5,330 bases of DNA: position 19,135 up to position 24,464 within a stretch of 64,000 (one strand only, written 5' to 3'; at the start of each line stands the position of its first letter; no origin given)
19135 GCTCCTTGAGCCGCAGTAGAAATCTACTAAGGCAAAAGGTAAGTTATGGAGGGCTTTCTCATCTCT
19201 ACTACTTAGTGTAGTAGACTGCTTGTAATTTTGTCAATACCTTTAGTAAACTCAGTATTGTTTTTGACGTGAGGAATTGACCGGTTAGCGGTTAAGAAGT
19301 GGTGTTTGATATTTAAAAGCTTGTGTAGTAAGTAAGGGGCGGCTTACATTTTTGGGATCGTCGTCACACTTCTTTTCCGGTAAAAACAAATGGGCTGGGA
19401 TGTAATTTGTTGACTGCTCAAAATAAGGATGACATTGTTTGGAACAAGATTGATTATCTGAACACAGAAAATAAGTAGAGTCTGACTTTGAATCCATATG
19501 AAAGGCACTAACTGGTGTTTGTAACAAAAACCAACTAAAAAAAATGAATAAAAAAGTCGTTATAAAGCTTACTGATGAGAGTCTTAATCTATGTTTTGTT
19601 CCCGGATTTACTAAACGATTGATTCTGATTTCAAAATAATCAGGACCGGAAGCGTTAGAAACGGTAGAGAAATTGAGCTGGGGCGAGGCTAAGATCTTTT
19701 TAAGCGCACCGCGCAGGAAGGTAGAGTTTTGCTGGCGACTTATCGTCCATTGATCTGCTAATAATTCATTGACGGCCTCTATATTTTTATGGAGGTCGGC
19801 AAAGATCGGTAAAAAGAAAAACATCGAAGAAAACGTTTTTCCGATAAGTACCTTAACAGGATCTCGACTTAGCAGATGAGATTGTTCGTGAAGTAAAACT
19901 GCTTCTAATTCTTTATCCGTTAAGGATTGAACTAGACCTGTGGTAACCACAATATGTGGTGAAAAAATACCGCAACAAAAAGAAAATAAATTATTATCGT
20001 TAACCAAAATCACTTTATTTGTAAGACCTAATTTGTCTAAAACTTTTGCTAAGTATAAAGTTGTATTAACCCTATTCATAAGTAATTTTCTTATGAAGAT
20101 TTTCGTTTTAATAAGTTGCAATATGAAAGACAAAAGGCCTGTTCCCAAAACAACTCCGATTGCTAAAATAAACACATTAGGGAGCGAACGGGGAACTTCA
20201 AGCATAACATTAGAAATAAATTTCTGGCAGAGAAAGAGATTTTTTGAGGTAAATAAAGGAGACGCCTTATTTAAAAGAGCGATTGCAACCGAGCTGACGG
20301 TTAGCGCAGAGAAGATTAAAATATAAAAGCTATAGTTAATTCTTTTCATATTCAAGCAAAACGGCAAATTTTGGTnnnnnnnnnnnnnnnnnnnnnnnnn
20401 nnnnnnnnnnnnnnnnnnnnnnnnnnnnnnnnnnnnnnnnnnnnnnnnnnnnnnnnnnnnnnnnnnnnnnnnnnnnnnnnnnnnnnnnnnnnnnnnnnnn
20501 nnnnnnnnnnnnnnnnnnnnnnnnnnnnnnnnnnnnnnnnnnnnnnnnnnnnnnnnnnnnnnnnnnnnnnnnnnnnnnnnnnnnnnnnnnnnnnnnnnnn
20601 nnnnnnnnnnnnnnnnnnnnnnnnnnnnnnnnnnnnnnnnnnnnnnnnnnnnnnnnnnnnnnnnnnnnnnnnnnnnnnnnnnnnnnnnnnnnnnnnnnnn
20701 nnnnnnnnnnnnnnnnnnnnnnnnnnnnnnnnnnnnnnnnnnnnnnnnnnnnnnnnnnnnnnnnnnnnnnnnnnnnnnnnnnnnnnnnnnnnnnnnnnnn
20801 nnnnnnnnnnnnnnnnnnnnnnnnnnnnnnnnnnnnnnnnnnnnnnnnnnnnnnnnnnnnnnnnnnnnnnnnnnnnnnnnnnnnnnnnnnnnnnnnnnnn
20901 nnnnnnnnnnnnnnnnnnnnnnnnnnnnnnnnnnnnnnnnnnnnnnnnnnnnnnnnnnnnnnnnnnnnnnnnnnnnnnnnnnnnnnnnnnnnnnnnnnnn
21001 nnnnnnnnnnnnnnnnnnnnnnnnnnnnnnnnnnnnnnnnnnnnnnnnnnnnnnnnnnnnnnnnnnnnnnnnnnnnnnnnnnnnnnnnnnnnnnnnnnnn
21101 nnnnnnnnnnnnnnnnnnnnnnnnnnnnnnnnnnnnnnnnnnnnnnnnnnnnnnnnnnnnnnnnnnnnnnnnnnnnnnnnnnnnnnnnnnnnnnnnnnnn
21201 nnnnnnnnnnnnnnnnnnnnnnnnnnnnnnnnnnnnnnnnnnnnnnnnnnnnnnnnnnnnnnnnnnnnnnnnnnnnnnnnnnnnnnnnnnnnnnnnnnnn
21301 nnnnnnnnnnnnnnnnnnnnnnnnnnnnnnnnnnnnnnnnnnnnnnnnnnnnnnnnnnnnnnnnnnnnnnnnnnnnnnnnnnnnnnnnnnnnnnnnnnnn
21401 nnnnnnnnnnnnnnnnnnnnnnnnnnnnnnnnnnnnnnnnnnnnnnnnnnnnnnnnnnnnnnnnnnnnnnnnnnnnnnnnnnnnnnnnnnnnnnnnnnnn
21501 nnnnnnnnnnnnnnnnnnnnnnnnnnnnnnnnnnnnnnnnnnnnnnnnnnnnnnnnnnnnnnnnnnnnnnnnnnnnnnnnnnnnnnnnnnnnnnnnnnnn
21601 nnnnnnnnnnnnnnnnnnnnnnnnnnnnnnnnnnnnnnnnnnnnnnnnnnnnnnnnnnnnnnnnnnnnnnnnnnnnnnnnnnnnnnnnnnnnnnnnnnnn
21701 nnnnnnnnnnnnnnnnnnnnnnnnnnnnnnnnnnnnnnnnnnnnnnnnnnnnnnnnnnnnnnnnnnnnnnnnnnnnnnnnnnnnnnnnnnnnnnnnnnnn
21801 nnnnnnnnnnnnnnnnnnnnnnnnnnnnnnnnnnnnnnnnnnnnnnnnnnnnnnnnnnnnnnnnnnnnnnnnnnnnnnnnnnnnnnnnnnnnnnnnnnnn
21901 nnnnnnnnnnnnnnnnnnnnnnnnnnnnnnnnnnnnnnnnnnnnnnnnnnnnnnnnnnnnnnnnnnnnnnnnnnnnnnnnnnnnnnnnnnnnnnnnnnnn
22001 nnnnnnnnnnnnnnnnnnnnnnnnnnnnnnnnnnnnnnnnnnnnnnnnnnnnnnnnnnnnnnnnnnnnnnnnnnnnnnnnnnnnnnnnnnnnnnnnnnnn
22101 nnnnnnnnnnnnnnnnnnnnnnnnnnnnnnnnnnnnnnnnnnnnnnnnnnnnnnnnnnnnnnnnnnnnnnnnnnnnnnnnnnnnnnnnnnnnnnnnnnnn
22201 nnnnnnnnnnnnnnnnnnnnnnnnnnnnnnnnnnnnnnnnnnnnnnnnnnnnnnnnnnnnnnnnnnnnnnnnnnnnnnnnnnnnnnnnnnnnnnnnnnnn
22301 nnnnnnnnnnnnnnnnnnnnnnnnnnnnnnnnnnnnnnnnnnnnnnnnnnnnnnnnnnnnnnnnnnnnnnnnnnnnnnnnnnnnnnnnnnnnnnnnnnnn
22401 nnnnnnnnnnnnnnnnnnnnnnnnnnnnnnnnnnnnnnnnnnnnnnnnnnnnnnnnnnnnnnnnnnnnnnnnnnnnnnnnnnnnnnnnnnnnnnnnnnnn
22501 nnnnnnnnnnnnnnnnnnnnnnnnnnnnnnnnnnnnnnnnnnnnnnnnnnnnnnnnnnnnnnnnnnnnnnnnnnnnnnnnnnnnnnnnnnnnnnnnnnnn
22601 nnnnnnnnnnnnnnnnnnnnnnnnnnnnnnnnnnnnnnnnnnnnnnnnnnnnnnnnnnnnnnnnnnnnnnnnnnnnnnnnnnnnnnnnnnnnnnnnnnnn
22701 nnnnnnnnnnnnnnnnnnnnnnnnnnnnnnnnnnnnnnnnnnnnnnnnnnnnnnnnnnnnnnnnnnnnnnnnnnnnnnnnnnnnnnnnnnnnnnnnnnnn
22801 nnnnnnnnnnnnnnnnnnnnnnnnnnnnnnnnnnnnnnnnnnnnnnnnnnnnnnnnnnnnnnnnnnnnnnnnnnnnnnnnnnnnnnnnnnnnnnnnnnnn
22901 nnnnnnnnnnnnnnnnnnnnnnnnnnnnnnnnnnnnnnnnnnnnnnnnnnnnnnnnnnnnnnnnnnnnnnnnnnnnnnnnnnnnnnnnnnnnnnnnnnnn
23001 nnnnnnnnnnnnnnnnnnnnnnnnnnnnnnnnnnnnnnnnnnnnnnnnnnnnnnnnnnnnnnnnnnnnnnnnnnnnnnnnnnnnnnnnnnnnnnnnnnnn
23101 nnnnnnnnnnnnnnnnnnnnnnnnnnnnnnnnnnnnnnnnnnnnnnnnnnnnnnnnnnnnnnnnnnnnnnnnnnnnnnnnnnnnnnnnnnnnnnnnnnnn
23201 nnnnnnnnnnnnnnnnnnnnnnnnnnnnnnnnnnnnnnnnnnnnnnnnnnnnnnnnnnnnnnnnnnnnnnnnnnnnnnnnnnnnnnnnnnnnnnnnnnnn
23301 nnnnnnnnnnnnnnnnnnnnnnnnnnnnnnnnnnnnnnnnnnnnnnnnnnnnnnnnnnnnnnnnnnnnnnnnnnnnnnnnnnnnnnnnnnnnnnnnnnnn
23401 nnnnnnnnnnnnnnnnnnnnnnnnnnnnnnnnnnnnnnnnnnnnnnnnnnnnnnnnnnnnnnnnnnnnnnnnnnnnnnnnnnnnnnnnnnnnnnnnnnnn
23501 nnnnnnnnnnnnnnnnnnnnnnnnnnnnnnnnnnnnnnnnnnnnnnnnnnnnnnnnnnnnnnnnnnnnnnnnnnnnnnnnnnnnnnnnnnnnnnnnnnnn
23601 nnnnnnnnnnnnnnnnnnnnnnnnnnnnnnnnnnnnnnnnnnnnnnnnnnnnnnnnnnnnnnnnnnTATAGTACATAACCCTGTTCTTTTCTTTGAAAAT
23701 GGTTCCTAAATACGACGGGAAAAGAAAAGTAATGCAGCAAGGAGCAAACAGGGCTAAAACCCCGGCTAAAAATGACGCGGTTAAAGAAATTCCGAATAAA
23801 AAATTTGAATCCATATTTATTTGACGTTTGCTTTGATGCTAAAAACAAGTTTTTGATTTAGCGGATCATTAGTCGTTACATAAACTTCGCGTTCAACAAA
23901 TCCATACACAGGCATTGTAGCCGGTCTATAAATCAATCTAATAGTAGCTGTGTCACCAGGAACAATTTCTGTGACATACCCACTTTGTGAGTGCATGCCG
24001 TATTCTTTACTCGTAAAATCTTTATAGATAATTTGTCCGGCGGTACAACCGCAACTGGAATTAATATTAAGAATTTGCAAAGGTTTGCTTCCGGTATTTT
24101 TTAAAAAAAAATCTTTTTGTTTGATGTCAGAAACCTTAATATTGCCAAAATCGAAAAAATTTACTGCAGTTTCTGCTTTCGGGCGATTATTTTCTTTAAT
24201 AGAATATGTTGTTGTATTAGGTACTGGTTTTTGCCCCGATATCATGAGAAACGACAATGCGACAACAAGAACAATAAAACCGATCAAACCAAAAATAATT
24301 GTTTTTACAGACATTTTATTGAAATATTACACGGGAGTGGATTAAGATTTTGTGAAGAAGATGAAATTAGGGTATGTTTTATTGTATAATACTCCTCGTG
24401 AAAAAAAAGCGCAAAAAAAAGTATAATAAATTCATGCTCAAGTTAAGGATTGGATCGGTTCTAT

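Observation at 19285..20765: BlaR1(M56 protease)-BlaI pair with Cys-rich sensor domain embedded in the copper/thiol island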

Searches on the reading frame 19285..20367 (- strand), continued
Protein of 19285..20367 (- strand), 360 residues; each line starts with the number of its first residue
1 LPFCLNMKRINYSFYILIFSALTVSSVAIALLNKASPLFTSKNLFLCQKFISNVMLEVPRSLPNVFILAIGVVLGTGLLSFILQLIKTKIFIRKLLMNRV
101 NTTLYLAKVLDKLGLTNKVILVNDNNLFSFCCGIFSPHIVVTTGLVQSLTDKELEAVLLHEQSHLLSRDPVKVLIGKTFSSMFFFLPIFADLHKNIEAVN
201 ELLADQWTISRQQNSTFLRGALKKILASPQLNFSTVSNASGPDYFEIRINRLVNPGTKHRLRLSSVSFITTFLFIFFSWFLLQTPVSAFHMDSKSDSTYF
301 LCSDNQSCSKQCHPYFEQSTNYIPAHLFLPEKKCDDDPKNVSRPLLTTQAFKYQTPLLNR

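Call 68: search_dna_similar(query=window:19285-20349:-, collection=plasmids, mode=protein, max_evalue=0.001, max_rows=30)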
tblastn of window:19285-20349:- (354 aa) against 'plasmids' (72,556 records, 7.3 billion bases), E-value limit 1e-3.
Records with a match: 31; places in all: 37; records where one place covers at least 80% of the query: 0.
Best place of each record, by identity: <60% 31.
By first word of the organism name: Streptomyces 8; Shewanella 6; Paenibacillus 6; Mycolicibacterium 3; Bacillus 2; Pseudonocardia 2; Priestia 1; Peribacillus 1; Nonomuraea 1; Salmonella 1.
By predicted mobility (MOB-suite, as given by PLSDB): non-mobilizable 20; conjugative 6; mobilizable 5.
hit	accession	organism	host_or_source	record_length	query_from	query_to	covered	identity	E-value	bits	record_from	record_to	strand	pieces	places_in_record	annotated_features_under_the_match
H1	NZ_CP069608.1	Priestia megaterium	Homo sapiens,Pure culture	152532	58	254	56%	28.1%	1e-11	74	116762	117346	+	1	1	M56 family metallopeptidase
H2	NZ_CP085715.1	Peribacillus asahii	single cell,soil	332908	61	230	48%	31.8%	4e-11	72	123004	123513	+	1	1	M56 family metallopeptidase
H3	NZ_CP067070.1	Bacillus sp. HNR-4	rice,cell culture,seed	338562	62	254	55%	27.9%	1e-8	64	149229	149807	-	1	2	M56 family metallopeptidase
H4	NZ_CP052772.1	Pseudonocardia alni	Cell culture,soil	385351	92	249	45%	31.3%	1e-9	67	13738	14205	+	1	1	M56 family metallopeptidase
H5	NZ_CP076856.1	Shewanella decolorationis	sludge,sludge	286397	63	255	55%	24.7%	1e-6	58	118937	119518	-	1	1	M56 family metallopeptidase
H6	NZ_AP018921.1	Pseudonocardia autotrophica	-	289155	87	246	45%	29.2%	2e-8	64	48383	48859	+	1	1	M56 family metallopeptidase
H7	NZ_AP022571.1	Mycolicibacterium poriferae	-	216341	17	214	56%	22.9%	3e-5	53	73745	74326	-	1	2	M56 family metallopeptidase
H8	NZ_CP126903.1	Mycolicibacterium vanbaalenii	cell culture,soil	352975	90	253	46%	26.1%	2e-5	54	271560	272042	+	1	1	M56 family metallopeptidase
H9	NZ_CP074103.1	Streptomyces mirabilis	fresh creek bank soil, topsoil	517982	103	254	43%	27.2%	4e-7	59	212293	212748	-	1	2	M56 family metallopeptidase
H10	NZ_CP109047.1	Streptomyces sp. NBC_00637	-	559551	101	249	42%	27.6%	3e-7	60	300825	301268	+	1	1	M56 family metallopeptidase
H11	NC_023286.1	Streptomyces sp. F12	-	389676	103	249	42%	26.0%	4e-4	50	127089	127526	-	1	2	M56 family metallopeptidase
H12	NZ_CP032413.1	Paenibacillus lautus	single colony,Tattoo ink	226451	107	252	41%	26.0%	4e-8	62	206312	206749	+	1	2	M56 family metallopeptidase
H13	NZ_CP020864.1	Paenibacillus sp. Cedars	Single culture,Alkaline pool submerged ...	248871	107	252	41%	26.0%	4e-8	62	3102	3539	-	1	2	M56 family metallopeptidase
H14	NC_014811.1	Mycolicibacterium gilvum Spyr1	creosote contaminated soil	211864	67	209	40%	26.4%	4e-5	53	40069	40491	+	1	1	M56 family metallopeptidase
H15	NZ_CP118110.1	Paenibacillus urinalis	Homo sapiens,blood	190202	108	252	41%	25.5%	2e-7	61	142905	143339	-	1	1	M56 family metallopeptidase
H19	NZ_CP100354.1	Salmonella enterica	pork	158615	123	249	36%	28.8%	3e-6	57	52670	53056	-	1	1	M56 family metallopeptidase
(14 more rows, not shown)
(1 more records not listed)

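Call 69: get_annotated_region(hit=H19, flank=7000)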
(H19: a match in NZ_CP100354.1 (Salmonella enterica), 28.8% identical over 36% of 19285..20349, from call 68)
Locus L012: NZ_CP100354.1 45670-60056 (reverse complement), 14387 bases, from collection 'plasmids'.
description: Salmonella enterica subsp. enterica serovar London strain LZ19MPS10 plasmid pYULZMPS10, complete sequence
organism: Salmonella enterica (NCBI taxid 149390)
taxonomy: Bacteria; Pseudomonadota; Gammaproteobacteria; Enterobacterales; Enterobacteriaceae; Salmonella; Salmonella enterica
host: -; source: pork; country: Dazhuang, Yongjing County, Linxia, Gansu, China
typing (MOB-suite, as given by PLSDB): conjugative; replicon IncC; relaxase MOBH,MOBH; mating-pair formation MPF_F
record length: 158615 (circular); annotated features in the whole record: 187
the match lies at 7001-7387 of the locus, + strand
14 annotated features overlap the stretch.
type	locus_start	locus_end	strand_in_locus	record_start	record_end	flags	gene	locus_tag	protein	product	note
CDS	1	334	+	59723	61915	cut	-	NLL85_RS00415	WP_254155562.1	DNA topoisomerase 3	GO:0006265 - DNA topological change [Evidence IEA]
CDS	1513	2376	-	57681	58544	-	-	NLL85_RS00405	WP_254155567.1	SDR family oxidoreductase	-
CDS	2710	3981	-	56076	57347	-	-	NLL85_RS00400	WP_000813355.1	IS4-like element ISPa13 family transposase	-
CDS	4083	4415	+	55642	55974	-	-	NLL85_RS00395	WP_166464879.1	Qac family quaternary ammonium compound efflux SMR transporter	-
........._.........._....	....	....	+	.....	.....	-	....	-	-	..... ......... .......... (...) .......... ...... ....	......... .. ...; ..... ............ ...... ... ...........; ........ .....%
CDS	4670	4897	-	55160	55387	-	-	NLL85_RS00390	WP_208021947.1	helix-turn-helix transcriptional regulator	-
CDS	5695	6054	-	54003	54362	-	-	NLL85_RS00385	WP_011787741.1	DUF3147 family protein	-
CDS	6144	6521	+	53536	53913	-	-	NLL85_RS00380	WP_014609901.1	BlaI/MecI/CopY family transcriptional regulator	GO:0045892 - negative regulation of DNA-templated transcription [Evidence IEA]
CDS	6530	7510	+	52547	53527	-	-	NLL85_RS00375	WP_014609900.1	M56 family metallopeptidase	-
CDS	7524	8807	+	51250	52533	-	-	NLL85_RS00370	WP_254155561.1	TolC family protein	GO:0055085 - transmembrane transport [Evidence IEA]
CDS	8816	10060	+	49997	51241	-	-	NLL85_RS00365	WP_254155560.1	efflux RND transporter periplasmic adaptor subunit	-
CDS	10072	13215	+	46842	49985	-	-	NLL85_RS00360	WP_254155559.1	CusA/CzcA family heavy metal efflux RND transporter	-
CDS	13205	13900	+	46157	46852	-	-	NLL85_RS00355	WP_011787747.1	HupE/UreJ family protein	-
CDS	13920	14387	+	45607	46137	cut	-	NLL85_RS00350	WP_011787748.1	hypothetical protein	-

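Call 70: get_annotated_region(hit=H1, flank=6000)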
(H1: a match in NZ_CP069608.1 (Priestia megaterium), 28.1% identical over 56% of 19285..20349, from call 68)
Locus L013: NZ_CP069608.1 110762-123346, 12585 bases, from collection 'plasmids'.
description: Priestia megaterium strain CDC 2008724142 plasmid pPmC-142-2, complete sequence
organism: Priestia megaterium (NCBI taxid 1404)
taxonomy: Bacteria; Bacillota; Bacilli; Bacillales; Bacillaceae; Priestia; Priestia megaterium
host: -; source: Homo sapiens,Pure culture; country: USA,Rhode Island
typing (MOB-suite, as given by PLSDB): non-mobilizable; replicon rep_cluster_385
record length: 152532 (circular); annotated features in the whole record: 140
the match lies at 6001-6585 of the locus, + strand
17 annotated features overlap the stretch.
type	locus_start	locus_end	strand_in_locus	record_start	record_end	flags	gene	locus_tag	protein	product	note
CDS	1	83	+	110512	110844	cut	-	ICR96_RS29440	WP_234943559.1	metal-sensitive transcriptional regulator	-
CDS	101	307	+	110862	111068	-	copZ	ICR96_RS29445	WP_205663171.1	copper chaperone CopZ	-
CDS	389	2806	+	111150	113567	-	-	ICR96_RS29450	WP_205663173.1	heavy metal translocating P-type ATPase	GO:0006812 - monoatomic cation transport [Evidence IEA]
CDS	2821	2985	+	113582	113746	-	-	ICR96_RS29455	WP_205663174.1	hypothetical protein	-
CDS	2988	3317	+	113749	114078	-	-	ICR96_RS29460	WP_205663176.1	(2Fe-2S) ferredoxin domain-containing protein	-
CDS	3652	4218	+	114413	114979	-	-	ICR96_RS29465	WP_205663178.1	YdhK family protein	-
CDS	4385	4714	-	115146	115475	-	-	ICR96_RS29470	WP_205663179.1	four-helix bundle copper-binding protein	-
CDS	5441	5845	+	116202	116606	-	-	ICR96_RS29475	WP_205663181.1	BlaI/MecI/CopY family transcriptional regulator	GO:0045892 - negative regulation of DNA-templated transcription [Evidence IEA]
CDS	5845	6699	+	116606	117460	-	-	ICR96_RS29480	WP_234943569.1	M56 family metallopeptidase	-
CDS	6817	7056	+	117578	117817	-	-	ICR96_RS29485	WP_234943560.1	hypothetical protein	-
CDS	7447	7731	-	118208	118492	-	-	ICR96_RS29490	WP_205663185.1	adhesin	-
CDS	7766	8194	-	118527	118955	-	-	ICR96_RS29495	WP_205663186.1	dual specificity protein phosphatase family protein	GO:0016311 - dephosphorylation [Evidence IEA]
CDS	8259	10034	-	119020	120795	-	arsA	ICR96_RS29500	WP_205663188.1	arsenical pump-driving ATPase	GO:0071722 - detoxification of arsenic-containing substance [Evidence IEA]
CDS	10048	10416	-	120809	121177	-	arsD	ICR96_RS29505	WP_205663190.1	arsenite efflux transporter metallochaperone ArsD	GO:0046685 - response to arsenic-containing substance [Evidence IEA]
CDS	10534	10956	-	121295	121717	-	arsC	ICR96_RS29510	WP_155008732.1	arsenate reductase (thioredoxin)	GO:0046685 - response to arsenic-containing substance [Evidence IEA]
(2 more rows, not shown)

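Call 74: search_protein_families(library=pfam, proteins=[L001:8865-9554:+, L007:11097-11534:+, L007:11783-12838:+, L007:12909-13157:+, L007:5517-5849:+, L007:8777-9301:+], max_evalue=0.01)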
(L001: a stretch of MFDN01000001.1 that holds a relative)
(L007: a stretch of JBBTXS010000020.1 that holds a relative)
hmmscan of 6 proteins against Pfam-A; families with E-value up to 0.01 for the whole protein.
L001:8865-9554:+ (229 aa): 2 families
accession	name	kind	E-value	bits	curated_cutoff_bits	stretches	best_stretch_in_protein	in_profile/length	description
PF09851.14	SHOCT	-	2e-09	37.3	27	1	204-229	3-28/28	Short C-terminal domain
PF05120.17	GvpG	-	0.007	17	30.6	0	204-229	37-62/67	Gas vesicle protein G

L007:11097-11534:+ (145 aa): 5 families
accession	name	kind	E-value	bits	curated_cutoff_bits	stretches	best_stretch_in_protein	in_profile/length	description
PF15902.12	Sortilin-Vps10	-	7.3e-08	32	33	1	89-144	3-60/446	Sortilin, neurotensin receptor 3,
PF14870.12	PSII_BNR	-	1.7e-05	24.7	27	0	50-116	218-286/303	Photosynthesis system II assembly factor YCF48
PF02012.26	BNR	-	0.00016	21.6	27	0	132-143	1-12/12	BNR/Asp-box repeat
PF15899.11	BNR_6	-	0.00023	21.3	27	0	89-102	1-14/14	BNR-Asp box repeat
PF19755.4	DUF6242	-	0.0047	17.2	29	1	81-141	156-217/217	Domain of unknown function (DUF6242)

L007:11783-12838:+ (351 aa): 3 families
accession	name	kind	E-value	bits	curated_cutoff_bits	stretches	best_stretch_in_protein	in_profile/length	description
PF13386.12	DsbD_2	-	4.9e-28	98.8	24.9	1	6-217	2-198/199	Cytochrome C biogenesis protein transmembrane region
PF13473.12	Cupredoxin_1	-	6.3e-14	52.3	27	1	264-348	20-102/104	Cupredoxin-like domain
PF02683.22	DsbD_TM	-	7.5e-05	22.6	27.1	1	56-199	48-191/219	Cytochrome C biogenesis protein transmembrane domain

L007:12909-13157:+ (82 aa): 2 families
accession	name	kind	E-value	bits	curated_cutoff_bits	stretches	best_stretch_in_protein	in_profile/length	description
PF00403.32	HMA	-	3.9e-15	56.4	24.8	1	17-76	2-61/62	Heavy-metal-associated domain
PF22747.2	Zn_ribbon_DUF2089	-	0.00087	19.8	27.6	1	16-34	7-25/32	DUF2089 zinc ribbon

L007:5517-5849:+ (110 aa): 1 family
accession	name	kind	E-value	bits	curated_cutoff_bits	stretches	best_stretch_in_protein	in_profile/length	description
PF02583.22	Trns_repr_metal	-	1.9e-22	79.9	22.8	1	28-107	2-78/78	Metal-sensitive transcriptional repressor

L007:8777-9301:+ (174 aa): 0 families

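Call 89: search_protein_families(library=pfam, alignment_id=A1, max_evalue=0.01)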
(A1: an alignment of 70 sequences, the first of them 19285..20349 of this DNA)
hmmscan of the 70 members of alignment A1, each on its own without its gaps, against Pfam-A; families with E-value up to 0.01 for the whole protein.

A. member 1, window:19285-20349:- (354 aa): 2 families
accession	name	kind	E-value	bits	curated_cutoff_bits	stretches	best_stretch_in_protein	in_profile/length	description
PF05569.17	Peptidase_M56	-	3.1e-12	46.7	31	1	60-208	104-256/296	BlaR1 peptidase M56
PF01435.24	Peptidase_M48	-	1.3e-10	41.9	20.3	1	111-189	25-109/186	Peptidase family M48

B. families by the number of members that match (of 70 scanned): 6 families
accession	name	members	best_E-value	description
PF05569.17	Peptidase_M56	70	4.6e-17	BlaR1 peptidase M56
PF01435.24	Peptidase_M48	70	9.4e-14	Peptidase family M48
PF10263.15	SprT-like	12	0.00091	SprT-like family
PF23868.1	Mmc1_C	1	0.00056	Mmc1 C-terminal domain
PF07127.16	Nodulin_late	1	0.0036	Late nodulin domain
PF24406.1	nSTAND_NTPase4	1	0.0094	Novel STAND NTPase 4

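Call 96: find_related_loci(query=A1, collection=metagenome_contigs, flank=10000)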
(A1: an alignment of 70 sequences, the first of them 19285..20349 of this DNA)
Query A1 (354 aa) in metagenome_contigs; peptide patterns used: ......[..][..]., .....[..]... (x = any residue, [..] = any of these).
600 stretches matched a pattern (row limit reached: there are more); 47 encode a relative of the query (tblastn E <= 1e-3); 47 distinct loci.
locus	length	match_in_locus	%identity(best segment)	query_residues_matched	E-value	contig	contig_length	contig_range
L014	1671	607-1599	75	1-331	0e+0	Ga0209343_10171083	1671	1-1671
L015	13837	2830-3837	71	1-354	3e-165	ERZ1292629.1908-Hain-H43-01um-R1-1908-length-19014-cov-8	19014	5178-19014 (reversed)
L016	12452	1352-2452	64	1-348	6e-147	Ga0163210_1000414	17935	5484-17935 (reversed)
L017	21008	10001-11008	66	1-331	6e-145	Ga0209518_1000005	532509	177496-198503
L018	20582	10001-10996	68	1-339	6e-141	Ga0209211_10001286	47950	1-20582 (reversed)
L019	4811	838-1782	68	1-306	2e-141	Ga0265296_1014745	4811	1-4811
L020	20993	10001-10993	67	1-331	7e-153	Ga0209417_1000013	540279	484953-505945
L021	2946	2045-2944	70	1-284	2e-139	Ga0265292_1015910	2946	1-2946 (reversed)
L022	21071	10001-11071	59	1-350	3e-133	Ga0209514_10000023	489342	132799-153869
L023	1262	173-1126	65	1-310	4e-142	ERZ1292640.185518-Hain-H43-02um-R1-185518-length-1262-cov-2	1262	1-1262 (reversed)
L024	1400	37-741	73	107-341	2e-129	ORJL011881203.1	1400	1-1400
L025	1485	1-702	71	55-288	7e-116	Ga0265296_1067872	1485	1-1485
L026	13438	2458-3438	49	2-324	7e-104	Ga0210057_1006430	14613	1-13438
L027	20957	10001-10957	52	3-322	2e-102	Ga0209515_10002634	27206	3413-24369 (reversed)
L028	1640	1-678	67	104-329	4e-107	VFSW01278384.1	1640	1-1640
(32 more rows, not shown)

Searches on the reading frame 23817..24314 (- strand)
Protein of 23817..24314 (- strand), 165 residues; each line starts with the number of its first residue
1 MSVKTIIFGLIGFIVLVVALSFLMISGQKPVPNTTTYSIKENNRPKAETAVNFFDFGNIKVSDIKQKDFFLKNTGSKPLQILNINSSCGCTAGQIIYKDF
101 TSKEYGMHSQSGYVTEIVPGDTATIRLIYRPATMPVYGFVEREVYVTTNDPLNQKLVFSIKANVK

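Call 6: search_protein_families(library=pfam, proteins=[window:23817-24314:-], max_evalue=0.001)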
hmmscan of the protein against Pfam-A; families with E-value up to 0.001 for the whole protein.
window:23817-24314:- (165 aa): 3 families
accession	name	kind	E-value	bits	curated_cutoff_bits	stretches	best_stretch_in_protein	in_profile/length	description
PF07610.17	DUF1573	-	1.2e-14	54.6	26.1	1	52-164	6-98/98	Protein of unknown function (DUF1573)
PF22544.2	HYDIN_VesB_CFA65-like_Ig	-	2.2e-10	41.1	25.5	1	48-162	4-99/100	HYDIN/CFA65/VesB-like, Ig-like domain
PF22073.2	Cep192_D4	-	0.00018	22.1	35.5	1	52-134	9-83/112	Cep192 domain 4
